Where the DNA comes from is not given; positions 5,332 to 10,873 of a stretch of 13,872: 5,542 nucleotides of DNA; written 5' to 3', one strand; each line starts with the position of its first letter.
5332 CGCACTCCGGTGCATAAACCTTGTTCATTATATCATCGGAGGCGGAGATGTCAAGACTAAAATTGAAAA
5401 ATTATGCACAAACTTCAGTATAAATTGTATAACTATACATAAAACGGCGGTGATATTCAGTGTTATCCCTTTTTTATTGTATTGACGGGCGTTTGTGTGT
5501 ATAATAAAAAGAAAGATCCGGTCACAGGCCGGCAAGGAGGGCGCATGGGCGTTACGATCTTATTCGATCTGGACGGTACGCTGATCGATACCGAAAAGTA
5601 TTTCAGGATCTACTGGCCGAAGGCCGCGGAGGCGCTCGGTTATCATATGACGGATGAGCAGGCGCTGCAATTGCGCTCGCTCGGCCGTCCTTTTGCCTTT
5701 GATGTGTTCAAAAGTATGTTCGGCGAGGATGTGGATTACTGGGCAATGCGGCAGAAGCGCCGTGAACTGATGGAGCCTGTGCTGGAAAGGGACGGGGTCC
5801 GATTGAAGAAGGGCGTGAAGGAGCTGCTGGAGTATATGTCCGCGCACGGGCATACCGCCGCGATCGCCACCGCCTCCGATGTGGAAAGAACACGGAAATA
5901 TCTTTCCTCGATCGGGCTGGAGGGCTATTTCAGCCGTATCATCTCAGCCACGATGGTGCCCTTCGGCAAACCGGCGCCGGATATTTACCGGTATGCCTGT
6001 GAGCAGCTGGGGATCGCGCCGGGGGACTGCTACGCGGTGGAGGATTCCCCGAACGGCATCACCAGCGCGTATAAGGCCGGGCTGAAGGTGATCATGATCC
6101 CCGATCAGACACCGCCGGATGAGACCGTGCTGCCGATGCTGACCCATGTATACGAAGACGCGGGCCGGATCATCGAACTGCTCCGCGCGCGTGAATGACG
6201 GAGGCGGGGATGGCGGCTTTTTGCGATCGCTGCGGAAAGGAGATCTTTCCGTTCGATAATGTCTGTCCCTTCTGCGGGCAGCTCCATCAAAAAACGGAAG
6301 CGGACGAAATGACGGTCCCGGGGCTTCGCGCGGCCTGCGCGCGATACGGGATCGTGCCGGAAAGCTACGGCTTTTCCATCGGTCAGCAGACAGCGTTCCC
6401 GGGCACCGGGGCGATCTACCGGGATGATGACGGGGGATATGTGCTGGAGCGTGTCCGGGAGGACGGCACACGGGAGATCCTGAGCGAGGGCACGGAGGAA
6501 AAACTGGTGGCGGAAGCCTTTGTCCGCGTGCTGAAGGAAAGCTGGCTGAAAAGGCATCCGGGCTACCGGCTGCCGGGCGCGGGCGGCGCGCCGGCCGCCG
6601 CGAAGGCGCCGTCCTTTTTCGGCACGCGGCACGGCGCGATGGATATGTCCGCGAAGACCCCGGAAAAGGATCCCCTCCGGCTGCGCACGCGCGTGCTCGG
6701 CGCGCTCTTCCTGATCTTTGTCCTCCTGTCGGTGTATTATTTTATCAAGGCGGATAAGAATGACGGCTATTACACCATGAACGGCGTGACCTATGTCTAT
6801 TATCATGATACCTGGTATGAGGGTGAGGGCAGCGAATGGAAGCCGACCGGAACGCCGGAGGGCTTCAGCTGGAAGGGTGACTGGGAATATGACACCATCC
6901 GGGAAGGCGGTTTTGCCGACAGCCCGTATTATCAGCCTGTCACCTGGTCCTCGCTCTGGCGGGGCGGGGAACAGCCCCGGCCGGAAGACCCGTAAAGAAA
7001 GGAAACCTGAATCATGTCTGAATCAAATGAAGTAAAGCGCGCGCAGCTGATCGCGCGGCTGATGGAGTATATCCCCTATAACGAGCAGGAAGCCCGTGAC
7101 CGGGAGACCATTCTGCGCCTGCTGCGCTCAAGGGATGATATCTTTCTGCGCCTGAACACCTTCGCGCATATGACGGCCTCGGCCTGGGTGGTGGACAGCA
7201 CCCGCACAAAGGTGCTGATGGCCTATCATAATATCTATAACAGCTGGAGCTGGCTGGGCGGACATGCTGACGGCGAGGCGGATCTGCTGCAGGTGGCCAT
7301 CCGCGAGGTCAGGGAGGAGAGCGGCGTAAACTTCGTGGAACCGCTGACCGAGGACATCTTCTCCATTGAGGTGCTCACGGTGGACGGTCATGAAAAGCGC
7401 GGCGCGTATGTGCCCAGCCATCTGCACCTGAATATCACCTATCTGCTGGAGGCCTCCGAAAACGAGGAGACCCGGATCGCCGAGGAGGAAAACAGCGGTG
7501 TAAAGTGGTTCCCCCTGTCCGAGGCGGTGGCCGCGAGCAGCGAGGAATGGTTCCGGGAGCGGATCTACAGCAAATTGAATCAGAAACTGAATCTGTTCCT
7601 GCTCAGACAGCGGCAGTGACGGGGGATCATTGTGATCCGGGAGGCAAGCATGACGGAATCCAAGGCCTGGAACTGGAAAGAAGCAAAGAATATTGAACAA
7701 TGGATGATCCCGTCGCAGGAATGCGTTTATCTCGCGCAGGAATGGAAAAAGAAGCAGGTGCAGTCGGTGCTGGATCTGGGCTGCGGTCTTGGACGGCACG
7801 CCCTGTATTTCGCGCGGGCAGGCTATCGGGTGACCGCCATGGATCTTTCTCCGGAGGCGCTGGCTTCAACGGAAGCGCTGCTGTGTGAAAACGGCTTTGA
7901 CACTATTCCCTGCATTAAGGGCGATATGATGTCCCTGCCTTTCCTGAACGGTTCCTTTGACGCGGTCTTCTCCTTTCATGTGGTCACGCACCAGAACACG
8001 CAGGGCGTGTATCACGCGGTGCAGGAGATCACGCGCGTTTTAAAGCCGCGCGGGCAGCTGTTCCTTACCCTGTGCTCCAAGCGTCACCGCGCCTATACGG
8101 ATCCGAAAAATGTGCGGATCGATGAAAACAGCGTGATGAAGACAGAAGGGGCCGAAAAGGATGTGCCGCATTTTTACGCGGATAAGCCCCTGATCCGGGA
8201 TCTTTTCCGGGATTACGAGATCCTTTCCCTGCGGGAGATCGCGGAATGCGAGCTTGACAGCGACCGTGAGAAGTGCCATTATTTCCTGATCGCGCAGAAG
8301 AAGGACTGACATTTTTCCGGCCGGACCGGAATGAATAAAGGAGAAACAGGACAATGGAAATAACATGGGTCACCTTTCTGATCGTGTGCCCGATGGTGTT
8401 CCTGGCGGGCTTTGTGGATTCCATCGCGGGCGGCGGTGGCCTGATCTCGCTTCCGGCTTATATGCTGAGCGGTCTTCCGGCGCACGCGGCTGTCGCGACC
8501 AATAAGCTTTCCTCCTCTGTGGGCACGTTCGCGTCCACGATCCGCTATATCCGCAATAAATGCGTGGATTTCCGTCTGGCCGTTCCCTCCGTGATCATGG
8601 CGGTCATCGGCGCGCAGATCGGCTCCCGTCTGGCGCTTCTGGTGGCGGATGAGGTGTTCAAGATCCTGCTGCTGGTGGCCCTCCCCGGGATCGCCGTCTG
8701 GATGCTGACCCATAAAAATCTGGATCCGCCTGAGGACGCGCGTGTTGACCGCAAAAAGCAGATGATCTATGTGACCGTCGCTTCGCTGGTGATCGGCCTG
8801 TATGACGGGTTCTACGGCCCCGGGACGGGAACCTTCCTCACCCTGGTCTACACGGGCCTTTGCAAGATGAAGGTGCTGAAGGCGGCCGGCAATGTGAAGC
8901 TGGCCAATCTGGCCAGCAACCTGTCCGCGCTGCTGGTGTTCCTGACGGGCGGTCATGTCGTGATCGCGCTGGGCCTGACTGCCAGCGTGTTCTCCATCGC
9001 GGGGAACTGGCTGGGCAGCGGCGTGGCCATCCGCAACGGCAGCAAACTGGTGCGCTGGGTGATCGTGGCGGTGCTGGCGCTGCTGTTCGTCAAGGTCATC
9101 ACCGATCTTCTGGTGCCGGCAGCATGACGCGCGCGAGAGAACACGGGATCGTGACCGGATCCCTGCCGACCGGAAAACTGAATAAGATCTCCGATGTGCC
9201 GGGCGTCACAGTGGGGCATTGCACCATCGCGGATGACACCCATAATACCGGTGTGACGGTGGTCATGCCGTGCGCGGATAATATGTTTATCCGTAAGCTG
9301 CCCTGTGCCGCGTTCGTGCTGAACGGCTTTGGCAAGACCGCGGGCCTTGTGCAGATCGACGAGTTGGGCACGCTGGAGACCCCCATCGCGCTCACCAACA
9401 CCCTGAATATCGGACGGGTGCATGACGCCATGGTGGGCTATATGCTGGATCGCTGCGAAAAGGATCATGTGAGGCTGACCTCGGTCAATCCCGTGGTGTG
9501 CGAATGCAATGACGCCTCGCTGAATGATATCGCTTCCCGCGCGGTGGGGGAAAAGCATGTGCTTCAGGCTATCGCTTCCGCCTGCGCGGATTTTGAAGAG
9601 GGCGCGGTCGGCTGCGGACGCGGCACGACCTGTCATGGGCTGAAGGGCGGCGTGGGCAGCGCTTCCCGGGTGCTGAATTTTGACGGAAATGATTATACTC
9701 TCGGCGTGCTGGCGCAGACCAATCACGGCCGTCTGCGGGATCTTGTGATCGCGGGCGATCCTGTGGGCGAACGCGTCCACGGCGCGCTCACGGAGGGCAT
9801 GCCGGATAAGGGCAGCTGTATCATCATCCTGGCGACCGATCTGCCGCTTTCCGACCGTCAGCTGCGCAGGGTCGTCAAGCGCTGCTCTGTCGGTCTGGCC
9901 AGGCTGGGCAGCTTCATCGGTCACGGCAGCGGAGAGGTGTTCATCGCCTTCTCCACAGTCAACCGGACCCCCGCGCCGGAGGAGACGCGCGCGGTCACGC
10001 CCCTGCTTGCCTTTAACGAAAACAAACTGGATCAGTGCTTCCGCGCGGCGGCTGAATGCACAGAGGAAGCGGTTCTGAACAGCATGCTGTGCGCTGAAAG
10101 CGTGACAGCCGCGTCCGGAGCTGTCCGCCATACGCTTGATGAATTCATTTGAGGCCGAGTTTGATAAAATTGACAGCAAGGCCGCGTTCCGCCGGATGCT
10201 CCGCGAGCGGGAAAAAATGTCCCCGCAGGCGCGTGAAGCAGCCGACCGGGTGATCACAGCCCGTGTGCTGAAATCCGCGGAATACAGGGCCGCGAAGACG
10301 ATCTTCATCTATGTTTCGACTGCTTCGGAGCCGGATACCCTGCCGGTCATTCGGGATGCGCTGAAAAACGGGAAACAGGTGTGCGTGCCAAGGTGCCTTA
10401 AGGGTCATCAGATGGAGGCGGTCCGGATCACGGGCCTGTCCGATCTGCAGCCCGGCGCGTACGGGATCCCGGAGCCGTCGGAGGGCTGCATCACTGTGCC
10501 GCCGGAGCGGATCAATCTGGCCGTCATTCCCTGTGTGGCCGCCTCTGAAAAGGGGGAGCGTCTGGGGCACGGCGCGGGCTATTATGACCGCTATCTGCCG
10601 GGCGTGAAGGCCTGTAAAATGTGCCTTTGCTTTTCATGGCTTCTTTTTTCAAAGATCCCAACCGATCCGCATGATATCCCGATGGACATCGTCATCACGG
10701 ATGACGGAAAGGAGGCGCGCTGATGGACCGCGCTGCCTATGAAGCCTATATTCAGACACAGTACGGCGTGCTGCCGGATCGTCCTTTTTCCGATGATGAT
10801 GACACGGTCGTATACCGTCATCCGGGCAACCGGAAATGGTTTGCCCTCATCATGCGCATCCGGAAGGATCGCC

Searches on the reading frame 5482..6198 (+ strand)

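Call 84: search_protein_families(library=pfam, proteins=[window:5482-6198:+], max_evalue=0.001)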
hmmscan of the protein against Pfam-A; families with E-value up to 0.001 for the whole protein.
window:5482-6198:+ (238 aa): 4 families
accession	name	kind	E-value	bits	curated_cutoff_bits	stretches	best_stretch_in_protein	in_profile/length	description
PF13419.12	HAD_2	-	4.5e-35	121.8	23.8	1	26-206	1-178/178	Haloacid dehalogenase-like hydrolase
PF00702.32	Hydrolase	-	1.9e-26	94.1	26.4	1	25-200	3-191/191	haloacid dehalogenase-like hydrolase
PF13242.12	Hydrolase_like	-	1e-05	25.8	22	1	161-206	2-48/75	HAD-hyrolase-like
PF12710.13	HAD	-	6.6e-05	23.9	27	1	26-145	1-123/189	haloacid dehalogenase-like hydrolase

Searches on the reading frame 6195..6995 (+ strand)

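Call 35: search_protein_families(library=pfam, proteins=[window:6195-6995:+], max_evalue=1)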
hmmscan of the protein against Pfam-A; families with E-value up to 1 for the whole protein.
window:6195-6995:+ (266 aa): 8 families
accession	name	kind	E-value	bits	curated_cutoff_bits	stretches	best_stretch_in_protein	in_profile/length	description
PF13248.11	Zn_ribbon_3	-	0.031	14.2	27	1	10-29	5-24/26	zinc-ribbon domain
PF12172.15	zf-ChsH2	-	0.039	14.2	23.2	1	10-28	14-32/37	ChsH2, rubredoxin-like zinc ribbon domain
PF18179.6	SUa-2TM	-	0.039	13.7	25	1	166-208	62-104/279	SMODS- and Ubiquitin system-associated 2TM effector domain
PF12773.13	DZR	-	0.046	14.3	27.3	1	7-30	12-33/45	Double zinc ribbon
PF18912.6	DZR_2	-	0.054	13.8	27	1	5-31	19-46/56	Double zinc ribbon domain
PF01155.25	HypA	-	0.065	13.7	28.9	1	4-41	67-107/112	Hydrogenase/urease nickel incorporation, metallochaperone, hypA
PF13920.12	zf-C3HC4_3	-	0.069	13.4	27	1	8-30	24-45/49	Zinc finger, C3HC4 type (RING finger)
PF13240.11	Zn_Ribbon_1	-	0.079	13.2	25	1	9-28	1-20/23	zinc-ribbon domain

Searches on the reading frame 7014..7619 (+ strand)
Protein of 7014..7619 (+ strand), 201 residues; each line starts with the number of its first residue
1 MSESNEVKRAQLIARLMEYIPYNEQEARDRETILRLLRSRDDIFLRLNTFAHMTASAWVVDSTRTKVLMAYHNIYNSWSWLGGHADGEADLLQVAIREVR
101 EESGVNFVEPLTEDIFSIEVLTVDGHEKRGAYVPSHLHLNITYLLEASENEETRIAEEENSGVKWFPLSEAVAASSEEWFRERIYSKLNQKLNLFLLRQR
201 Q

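Call 84: search_protein_families(library=pfam, proteins=[window:7014-7619:+], max_evalue=0.001)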
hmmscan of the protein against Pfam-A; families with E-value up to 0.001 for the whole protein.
window:7014-7619:+ (201 aa): 1 family
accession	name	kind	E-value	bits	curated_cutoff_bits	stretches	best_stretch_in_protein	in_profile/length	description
PF00293.34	NUDIX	-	2e-12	47.7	21.1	1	53-185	4-131/134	NUDIX domain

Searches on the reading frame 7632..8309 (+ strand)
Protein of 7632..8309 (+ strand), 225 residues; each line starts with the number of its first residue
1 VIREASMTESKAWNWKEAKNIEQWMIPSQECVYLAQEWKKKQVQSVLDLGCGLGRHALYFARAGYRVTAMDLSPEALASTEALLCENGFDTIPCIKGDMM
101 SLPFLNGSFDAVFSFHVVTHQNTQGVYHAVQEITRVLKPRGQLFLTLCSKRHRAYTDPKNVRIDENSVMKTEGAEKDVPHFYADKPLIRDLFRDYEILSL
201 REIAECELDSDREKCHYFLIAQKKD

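Call 84: search_protein_families(library=pfam, proteins=[window:7632-8309:+], max_evalue=0.001)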
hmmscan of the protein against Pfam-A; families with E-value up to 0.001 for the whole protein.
window:7632-8309:+ (225 aa): 12 families
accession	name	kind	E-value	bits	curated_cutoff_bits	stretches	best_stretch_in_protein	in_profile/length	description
PF08241.18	Methyltransf_11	-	2.1e-24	86.4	21.2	1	47-144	1-94/95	Methyltransferase domain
PF13649.12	Methyltransf_25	-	4.2e-23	82.3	27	1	46-141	1-97/97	Methyltransferase domain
PF13847.12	Methyltransf_31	-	4.2e-14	52.9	27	1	44-153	5-114/145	Methyltransferase domain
PF08242.18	Methyltransf_12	-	9.1e-13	49.2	30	1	47-143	1-98/98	Methyltransferase domain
PF13489.12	Methyltransf_23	-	8.6e-12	45.5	27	1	40-152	20-123/164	Methyltransferase domain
PF01209.24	Ubie_methyltran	-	4.5e-11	43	20.1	1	39-150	44-156/233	ubiE/COQ5 methyltransferase family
PF05175.20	MTS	-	7.1e-10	39.2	23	1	34-147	23-140/170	Methyltransferase small domain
PF03848.20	TehB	-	1.1e-08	35.2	20.4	1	45-141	33-128/193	Tellurite resistance protein TehB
PF05724.17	TPMT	-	1.2e-05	25.5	26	1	35-159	27-168/218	Thiopurine S-methyltransferase (TPMT)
PF05148.21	Methyltransf_8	-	3.4e-05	24.2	27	1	22-150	53-161/219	Hypothetical methyltransferase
PF02353.26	CMAS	-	3.6e-05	23.7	27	1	41-157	61-176/273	Mycolic acid cyclopropane synthetase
PF03141.22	Methyltransf_29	-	0.00015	21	23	1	37-146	112-218/506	Putative S-adenosyl-L-methionine-dependent methyltransferase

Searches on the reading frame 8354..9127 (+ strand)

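Call 84: search_protein_families(library=pfam, proteins=[window:8354-9127:+], max_evalue=0.001)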
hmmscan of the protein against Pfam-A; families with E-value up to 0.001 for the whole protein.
window:8354-9127:+ (257 aa): 1 family
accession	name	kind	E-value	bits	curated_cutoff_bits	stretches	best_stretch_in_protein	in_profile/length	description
PF01925.25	TauE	-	3.9e-48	164.6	32.6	1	14-247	4-236/237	Sulfite exporter TauE/SafE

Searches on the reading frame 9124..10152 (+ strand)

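Call 84: search_protein_families(library=pfam, proteins=[window:9124-10152:+], max_evalue=0.001)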
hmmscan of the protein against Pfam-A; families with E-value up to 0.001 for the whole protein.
window:9124-10152:+ (342 aa): 1 family
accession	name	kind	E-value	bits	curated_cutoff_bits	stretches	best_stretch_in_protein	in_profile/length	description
PF03576.19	Peptidase_S58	-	1.5e-112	376.5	23.9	1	20-333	1-305/307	Peptidase family S58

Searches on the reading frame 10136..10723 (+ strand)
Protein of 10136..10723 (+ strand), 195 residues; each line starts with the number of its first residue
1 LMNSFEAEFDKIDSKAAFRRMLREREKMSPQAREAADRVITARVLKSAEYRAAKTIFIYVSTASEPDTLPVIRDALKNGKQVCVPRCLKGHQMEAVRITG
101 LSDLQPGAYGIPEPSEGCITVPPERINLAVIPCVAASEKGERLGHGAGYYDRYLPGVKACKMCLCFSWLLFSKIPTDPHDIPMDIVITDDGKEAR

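Call 84: search_protein_families(library=pfam, proteins=[window:10136-10723:+], max_evalue=0.001)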
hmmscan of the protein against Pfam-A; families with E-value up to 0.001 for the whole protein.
window:10136-10723:+ (195 aa): 1 family
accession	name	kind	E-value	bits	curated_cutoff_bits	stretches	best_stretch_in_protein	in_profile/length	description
PF01812.26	5-FTHF_cyc-lig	-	1.6e-40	139.4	27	1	19-188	5-185/186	5-formyltetrahydrofolate cyclo-ligase family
